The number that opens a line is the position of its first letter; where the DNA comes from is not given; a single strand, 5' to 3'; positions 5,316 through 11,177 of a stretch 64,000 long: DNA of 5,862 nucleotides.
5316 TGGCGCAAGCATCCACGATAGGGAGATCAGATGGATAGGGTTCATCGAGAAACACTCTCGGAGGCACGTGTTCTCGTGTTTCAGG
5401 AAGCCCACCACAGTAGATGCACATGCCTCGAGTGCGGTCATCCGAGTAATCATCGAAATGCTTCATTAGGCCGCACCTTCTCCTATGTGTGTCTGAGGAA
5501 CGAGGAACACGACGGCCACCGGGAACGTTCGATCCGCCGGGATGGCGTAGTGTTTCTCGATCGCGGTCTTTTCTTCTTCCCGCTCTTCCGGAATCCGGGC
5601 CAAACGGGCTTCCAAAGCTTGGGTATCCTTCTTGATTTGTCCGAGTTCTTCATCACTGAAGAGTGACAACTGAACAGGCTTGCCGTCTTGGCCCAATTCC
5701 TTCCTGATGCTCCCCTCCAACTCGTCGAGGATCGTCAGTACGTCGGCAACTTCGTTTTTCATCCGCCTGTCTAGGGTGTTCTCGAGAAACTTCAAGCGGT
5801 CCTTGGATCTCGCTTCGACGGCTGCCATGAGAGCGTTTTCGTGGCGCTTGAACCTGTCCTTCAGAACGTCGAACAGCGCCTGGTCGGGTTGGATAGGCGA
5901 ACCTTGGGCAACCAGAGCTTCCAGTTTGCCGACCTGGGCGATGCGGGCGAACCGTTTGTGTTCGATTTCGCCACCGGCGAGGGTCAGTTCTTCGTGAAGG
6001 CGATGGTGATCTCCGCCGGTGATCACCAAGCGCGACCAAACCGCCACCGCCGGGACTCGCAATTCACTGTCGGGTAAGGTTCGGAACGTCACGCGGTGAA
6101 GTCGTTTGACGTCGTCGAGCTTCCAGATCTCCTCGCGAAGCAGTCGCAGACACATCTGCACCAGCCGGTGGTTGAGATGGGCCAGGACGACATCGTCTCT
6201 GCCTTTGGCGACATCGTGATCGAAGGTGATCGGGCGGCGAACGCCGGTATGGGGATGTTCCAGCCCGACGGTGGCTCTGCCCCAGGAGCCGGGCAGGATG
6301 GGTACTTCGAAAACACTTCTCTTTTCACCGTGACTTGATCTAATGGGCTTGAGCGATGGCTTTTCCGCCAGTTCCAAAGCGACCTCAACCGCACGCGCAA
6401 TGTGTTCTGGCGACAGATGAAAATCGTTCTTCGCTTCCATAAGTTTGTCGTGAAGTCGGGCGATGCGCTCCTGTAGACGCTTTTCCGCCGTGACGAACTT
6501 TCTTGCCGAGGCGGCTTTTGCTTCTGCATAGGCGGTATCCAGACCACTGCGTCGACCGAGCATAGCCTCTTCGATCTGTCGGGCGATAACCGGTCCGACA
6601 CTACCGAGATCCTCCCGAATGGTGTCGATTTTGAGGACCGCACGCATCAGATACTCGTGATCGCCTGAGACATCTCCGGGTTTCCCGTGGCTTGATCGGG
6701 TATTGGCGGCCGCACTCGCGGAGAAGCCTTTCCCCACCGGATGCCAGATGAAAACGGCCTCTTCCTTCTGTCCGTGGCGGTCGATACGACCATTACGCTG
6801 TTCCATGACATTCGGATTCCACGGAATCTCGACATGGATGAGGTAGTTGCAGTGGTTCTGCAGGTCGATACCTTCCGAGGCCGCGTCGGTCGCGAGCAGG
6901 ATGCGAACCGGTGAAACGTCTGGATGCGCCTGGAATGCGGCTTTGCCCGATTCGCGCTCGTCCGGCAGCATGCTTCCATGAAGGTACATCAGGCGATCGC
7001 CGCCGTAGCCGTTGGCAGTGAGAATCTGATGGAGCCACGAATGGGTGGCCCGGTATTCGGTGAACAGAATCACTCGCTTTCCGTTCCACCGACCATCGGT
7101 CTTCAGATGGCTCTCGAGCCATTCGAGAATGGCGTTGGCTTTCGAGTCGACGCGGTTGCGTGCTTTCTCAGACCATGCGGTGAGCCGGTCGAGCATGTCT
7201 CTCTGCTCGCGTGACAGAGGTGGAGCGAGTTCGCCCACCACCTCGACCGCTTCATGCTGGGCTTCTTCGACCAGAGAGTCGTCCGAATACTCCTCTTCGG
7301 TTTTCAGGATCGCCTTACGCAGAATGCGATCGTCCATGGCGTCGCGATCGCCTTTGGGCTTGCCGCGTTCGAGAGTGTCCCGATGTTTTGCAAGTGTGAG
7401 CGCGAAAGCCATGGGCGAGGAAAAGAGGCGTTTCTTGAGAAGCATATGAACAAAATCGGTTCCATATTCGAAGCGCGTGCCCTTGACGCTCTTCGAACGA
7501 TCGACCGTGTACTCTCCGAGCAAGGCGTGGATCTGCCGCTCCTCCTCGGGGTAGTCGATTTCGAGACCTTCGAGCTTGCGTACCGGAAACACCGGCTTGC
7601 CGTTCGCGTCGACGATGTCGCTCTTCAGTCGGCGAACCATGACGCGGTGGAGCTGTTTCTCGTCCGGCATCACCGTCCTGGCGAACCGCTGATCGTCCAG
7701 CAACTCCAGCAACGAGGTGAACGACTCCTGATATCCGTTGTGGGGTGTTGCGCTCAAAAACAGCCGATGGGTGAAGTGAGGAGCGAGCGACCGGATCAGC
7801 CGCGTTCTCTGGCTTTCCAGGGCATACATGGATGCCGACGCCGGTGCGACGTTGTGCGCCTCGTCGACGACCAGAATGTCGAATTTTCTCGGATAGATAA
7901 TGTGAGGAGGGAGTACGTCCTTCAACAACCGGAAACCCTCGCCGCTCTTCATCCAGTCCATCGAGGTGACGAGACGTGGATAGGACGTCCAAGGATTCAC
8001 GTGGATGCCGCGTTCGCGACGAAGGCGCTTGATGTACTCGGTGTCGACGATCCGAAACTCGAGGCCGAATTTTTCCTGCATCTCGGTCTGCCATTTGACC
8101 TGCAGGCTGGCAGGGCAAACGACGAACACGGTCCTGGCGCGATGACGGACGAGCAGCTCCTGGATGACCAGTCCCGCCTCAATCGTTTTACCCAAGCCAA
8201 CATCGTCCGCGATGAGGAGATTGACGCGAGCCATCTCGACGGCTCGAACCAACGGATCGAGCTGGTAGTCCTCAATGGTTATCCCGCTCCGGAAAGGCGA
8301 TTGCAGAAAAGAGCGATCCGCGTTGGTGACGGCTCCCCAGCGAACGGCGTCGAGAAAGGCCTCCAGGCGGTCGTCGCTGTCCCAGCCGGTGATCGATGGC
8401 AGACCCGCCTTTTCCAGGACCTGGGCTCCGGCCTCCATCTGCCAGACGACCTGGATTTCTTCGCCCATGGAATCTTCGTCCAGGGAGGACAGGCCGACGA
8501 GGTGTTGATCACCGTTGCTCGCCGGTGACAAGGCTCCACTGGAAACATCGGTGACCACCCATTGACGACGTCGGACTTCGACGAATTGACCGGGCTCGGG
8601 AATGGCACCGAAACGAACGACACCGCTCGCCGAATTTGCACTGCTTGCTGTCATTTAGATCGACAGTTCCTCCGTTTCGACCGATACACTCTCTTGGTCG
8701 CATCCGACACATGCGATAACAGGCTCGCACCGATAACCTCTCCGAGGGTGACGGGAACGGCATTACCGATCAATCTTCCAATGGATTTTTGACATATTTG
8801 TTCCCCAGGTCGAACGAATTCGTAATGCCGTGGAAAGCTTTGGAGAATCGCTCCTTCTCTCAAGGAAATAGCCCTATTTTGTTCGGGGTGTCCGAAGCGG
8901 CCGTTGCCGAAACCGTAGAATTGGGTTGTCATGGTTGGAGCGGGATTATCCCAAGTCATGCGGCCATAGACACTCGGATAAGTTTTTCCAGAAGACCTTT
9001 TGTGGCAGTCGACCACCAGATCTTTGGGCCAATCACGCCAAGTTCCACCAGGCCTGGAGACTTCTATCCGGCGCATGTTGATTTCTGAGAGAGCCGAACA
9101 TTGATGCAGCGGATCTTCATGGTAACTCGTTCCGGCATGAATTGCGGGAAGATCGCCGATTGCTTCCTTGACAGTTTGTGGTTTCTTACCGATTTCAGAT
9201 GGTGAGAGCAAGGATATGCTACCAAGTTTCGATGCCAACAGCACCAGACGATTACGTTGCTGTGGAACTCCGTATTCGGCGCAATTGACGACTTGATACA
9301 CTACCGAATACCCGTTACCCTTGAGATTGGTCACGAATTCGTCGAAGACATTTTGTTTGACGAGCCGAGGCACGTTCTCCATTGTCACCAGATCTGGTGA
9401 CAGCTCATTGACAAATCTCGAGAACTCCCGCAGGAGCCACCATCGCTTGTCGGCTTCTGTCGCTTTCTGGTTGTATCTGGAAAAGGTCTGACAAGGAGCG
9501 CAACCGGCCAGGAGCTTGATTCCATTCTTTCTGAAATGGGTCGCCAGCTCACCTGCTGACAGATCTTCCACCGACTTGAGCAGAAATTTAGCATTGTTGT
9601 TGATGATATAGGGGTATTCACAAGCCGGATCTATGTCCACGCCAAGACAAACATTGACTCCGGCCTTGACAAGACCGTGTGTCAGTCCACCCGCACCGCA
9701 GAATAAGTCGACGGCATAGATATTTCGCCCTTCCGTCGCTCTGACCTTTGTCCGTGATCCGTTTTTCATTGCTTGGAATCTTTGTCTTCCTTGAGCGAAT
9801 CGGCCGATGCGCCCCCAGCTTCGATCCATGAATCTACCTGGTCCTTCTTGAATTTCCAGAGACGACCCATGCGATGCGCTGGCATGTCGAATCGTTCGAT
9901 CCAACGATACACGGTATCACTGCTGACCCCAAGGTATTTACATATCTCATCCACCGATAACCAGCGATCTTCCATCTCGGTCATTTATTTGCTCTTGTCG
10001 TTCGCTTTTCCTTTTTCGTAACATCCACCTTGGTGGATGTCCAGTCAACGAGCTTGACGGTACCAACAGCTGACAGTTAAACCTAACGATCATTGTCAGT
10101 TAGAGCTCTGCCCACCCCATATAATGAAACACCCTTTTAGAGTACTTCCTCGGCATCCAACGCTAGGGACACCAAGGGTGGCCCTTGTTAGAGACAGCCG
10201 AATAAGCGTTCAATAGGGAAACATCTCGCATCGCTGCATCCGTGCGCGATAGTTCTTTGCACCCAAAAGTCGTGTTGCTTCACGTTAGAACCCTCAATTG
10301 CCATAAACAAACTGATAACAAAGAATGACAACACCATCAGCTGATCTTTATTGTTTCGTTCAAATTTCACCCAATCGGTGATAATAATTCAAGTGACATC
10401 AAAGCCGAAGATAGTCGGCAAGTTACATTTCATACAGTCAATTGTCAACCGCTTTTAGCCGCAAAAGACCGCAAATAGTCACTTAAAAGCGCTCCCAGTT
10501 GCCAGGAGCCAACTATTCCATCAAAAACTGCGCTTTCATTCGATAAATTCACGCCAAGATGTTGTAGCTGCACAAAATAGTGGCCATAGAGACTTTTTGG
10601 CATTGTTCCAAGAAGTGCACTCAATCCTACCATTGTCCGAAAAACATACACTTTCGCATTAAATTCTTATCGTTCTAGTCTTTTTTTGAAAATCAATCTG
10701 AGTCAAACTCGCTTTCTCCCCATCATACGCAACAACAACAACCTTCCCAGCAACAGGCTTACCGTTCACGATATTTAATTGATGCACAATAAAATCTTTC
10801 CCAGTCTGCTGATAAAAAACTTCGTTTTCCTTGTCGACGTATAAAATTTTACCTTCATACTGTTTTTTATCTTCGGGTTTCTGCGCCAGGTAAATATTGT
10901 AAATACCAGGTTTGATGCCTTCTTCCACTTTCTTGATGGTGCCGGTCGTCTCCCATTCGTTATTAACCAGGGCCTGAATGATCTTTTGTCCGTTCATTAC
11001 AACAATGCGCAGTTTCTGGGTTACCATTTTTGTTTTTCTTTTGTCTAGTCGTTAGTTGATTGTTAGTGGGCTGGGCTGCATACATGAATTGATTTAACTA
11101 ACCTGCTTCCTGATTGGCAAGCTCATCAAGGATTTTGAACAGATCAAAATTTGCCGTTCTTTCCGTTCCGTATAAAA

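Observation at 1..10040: Six-gene, fully overlapping methylase/helicase/nuclease operon that fits no canonical R-M, BREX or DISARM layout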

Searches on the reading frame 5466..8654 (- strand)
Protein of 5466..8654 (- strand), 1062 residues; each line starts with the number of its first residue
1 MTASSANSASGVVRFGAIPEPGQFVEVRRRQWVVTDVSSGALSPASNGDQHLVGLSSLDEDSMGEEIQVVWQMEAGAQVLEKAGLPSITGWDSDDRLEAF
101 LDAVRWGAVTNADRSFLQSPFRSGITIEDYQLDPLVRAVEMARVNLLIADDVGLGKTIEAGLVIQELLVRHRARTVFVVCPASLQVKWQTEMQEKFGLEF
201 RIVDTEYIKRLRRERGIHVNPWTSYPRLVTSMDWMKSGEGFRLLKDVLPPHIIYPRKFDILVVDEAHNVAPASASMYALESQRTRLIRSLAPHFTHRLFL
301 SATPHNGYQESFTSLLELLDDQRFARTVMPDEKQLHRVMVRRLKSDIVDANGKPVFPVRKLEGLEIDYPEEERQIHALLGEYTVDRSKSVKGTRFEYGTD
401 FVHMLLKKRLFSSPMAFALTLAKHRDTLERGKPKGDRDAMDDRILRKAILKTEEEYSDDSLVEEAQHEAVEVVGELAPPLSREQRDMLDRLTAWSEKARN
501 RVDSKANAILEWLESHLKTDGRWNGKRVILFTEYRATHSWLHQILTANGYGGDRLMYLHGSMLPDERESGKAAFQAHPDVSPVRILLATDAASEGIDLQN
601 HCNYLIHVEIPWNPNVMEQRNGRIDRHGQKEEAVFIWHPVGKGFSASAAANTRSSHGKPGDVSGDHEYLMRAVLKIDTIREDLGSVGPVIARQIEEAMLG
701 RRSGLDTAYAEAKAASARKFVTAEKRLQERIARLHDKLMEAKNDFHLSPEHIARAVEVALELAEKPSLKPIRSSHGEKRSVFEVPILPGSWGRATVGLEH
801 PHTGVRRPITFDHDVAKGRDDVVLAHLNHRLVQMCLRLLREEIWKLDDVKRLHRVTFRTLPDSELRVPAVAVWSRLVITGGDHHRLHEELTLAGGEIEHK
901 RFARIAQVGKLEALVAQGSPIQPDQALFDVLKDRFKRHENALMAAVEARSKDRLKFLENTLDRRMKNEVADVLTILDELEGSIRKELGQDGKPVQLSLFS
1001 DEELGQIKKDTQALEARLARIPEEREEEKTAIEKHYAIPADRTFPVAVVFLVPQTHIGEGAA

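Call 12: search_protein_families(library=pfam, proteins=[window:5466-8654:-], max_evalue=0.01)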
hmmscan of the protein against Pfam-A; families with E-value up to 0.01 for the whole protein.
window:5466-8654:- (1062 aa): 5 families
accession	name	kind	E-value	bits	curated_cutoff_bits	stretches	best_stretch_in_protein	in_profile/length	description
PF00271.37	Helicase_C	-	4e-17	62.9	23.5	1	523-628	13-110/110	Helicase conserved C-terminal domain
PF00176.29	SNF2-rel_dom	-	9.3e-13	48.3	24.9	1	140-326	14-185/290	SNF2-related domain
PF04851.21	ResIII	-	4.4e-06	27.1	22.5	1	140-305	20-163/164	Type III restriction enzyme, res subunit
PF00270.35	DEAD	-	0.00052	20.2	26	1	144-307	15-163/167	DEAD/DEAH box helicase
PF13872.12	AAA_34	-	0.0036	16.7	27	0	141-276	58-194/306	P-loop containing NTP hydrolase pore-1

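Call 13: search_protein_families(library=padloc, proteins=[window:5466-8654:-], max_evalue=0.01)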
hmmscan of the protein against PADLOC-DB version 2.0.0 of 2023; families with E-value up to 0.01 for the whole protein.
window:5466-8654:- (1062 aa): 52 families (the best 25 are shown)
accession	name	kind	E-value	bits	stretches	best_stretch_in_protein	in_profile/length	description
PDLC02572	DrmA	-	0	1531.8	1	15-1056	10-1037/1043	DrmA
PDLC02621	DrmD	-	0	1500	1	15-1056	9-1037/1040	DrmD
PDLC02632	DrmD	-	0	1306.8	1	4-653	4-650/662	DrmD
PDLC02624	DrmD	-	5.4e-264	875.7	1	163-794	1-619/652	DrmD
PDLC02633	DrmD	-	8.9e-256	849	1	14-844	7-838/839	DrmD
PDLC02622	DrmD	-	1.1e-202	671.5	1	15-419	12-415/422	DrmD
PDLC02629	DrmD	-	2.9e-192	637.7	1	544-1061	2-507/508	DrmD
PDLC02628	DrmD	-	9e-133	440.7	1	706-1061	17-372/373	DrmD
PDLC02625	DrmD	-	4.4e-98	327.8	1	313-1054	67-781/792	DrmD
PDLC02504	BrxHI|BrxHII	-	4.7e-77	257.8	1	122-637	105-590/971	BrxHII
PDLC02500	BrxHI|BrxHII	-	2.2e-75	252.8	1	113-633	77-579/933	BrxHI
PDLC02631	DrmD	-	2.7e-74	247.4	1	848-1061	13-226/227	DrmD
PDLC00659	HmaA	-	9.2e-69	230.4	1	146-639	125-621/1176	SNF2 helicase / DEAD-box helicase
PDLC02618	DrmD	-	1.2e-61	206.5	1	20-276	5-255/273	DrmD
PDLC02620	DrmD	-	1.1e-48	163.9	1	137-640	111-589/1060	DrmD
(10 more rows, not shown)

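Call 52: search_protein_families(library=ncbifam, proteins=[window:5466-8654:-], max_evalue=0.01)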
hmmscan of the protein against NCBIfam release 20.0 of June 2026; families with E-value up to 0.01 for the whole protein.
window:5466-8654:- (1062 aa): 17 families
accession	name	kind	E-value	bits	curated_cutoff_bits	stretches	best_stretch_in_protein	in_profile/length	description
NF038317.1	DISARM_DrmD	equivalog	0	1418.6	610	1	19-1055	2-1020/1021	DISARM system SNF2-like helicase DrmD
NF041062.1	DpdE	equivalog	6.2e-49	166.8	500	2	122-328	149-321/1048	protein DpdE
NF003426.0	PRK04914.1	equivalog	3e-45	154.8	576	2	144-325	171-337/959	RNA polymerase-associated protein RapA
NF038318.1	DISARM_DrmD_b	equivalog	8.9e-40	136.6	950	2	123-562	26-447/868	DISARM system SNF2-like helicase DrmD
NF042964.1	phospholipD_antiphage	equivalog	9.4e-39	133.4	1100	2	447-636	635-798/895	phospholipase D-like domain-containing anti-phage protein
NF041790.1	anti-phage_ZorD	equivalog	1.8e-10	39.4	1500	2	509-638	906-1034/1035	type I Zorya anti-phage system protein ZorD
NF053675.1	pilus_reg_Snf2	equivalog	4.7e-08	31.6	1100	1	147-213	607-670/1029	pilus expression-regulating Snf2 family helicase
NF008394.0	PRK11192.1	equivalog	4.9e-08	32.2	507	1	524-634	246-348/441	ATP-dependent RNA helicase SrmB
NF010337.0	PRK13766.1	equivalog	2.2e-07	29.4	610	1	499-630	343-471/781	Hef nuclease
TIGR01389.1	recQ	equivalog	1.1e-06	27.4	640.2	1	526-638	225-329/591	DNA helicase RecQ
NF008744.0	PRK11776.1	equivalog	2.5e-06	26.3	524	1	528-638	245-347/460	ATP-dependent RNA helicase DbpA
TIGR04095.1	dnd_restrict_1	equivalog_domain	6.2e-05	22.2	600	1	126-314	8-178/451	DNA phosphorothioation system restriction enzyme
NF053710.1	RNA_heli_RhlE2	exception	6.8e-05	21.4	925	1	513-639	239-355/635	RNA helicase RhlE2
NF053631.1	RNA_helic_CshA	equivalog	0.00015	20.8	646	1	529-635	241-339/434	degradosome RNA helicase CshA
NF053711.1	RNA_heli_RhlE1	exception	0.00016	20.6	750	1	514-634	235-345/434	RNA helicase RhlE1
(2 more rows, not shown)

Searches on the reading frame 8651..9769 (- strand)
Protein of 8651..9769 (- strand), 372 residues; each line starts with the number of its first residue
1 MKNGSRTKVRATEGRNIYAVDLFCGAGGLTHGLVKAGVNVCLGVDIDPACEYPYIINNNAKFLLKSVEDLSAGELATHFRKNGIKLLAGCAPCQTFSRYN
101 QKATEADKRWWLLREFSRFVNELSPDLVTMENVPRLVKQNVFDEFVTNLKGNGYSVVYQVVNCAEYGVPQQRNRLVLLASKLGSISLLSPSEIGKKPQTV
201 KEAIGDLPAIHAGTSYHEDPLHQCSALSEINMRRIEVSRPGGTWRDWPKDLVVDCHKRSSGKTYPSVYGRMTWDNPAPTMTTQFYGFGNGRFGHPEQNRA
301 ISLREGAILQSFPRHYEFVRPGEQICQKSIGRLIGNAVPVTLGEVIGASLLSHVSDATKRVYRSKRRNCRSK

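Call 12: search_protein_families(library=pfam, proteins=[window:8651-9769:-], max_evalue=0.01)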
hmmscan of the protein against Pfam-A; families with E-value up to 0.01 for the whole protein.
window:8651-9769:- (372 aa): 1 family
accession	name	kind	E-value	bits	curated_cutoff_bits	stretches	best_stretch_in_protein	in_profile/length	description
PF00145.23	DNA_methylase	-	2.3e-53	182.2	22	1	20-350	4-322/324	C-5 cytosine-specific DNA methylase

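Call 13: search_protein_families(library=padloc, proteins=[window:8651-9769:-], max_evalue=0.01)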
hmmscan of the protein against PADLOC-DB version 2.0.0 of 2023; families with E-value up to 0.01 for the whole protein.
window:8651-9769:- (372 aa): 60 families (the best 25 are shown)
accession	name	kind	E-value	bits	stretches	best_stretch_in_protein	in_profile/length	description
PDLC03378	MTase_II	-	5.1e-90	300.2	1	18-360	4-336/344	Type II methyltransferase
PDLC02651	DrmMII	-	6e-90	299.8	1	17-359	3-362/371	DrmMII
PDLC00033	DruM2|DruM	-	3.1e-77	258.3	1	12-355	17-365/368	DNA cytosine methylase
PDLC03234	MTase_II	-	2e-70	235.9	1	16-358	4-370/375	Type II methyltransferase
PDLC03326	MTase_II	-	5.7e-59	198.3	1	17-355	5-377/412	Type II methyltransferase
PDLC03237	MTase_II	-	3.4e-49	165.6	2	19-202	796-990/1036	Type II methyltransferase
PDLC03272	MTase_II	-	1e-46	157.9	1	9-364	67-400/407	Type II methyltransferase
PDLC00026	DruM2|DruM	-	9.1e-42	141.8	1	16-363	4-327/336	DNA cytosine methylase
PDLC02648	DrmMII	-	1e-36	124.8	2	9-201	14-250/468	DrmMII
PDLC03368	MTase_II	-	1.6e-36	123.8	1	1-344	71-419/427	Type II methyltransferase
PDLC02650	DrmMII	-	1.7e-35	120.8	2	144-349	206-413/435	DrmMII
PDLC03330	MTase_II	-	7e-35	118.6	1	9-353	93-425/430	Type II methyltransferase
PDLC00030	DruM2|DruM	-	1.6e-34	117.7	2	17-178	6-182/380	DNA cytosine methylase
PDLC00027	DruM2|DruM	-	6.4e-34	115.9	2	11-194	6-186/361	DNA cytosine methylase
PDLC03381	MTase_II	-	1.8e-33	114.1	2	220-347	10-138/396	Type II methyltransferase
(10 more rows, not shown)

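Call 52: search_protein_families(library=ncbifam, proteins=[window:8651-9769:-], max_evalue=0.01)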
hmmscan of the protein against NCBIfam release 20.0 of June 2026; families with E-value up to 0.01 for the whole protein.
window:8651-9769:- (372 aa): 1 family
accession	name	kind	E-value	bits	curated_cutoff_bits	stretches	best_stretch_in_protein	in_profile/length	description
TIGR00675.1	dcm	superfamily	1.7e-35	123.2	100.65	1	20-348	2-327/329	DNA (cytosine-5-)-methyltransferase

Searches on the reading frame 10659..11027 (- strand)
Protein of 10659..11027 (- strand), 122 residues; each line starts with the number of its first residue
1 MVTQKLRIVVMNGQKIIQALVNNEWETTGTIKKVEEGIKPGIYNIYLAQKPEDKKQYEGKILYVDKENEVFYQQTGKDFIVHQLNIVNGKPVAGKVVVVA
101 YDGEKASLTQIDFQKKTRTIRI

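Call 37: search_protein_families(library=pfam, proteins=[window:10659-11027:-], max_evalue=0.001)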
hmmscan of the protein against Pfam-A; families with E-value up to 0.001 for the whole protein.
window:10659-11027:- (122 aa): 1 family
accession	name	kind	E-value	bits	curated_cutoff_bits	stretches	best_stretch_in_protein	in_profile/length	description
PF18790.7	KfrB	-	9.8e-15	54.7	25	1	56-109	1-53/54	KfrB Domain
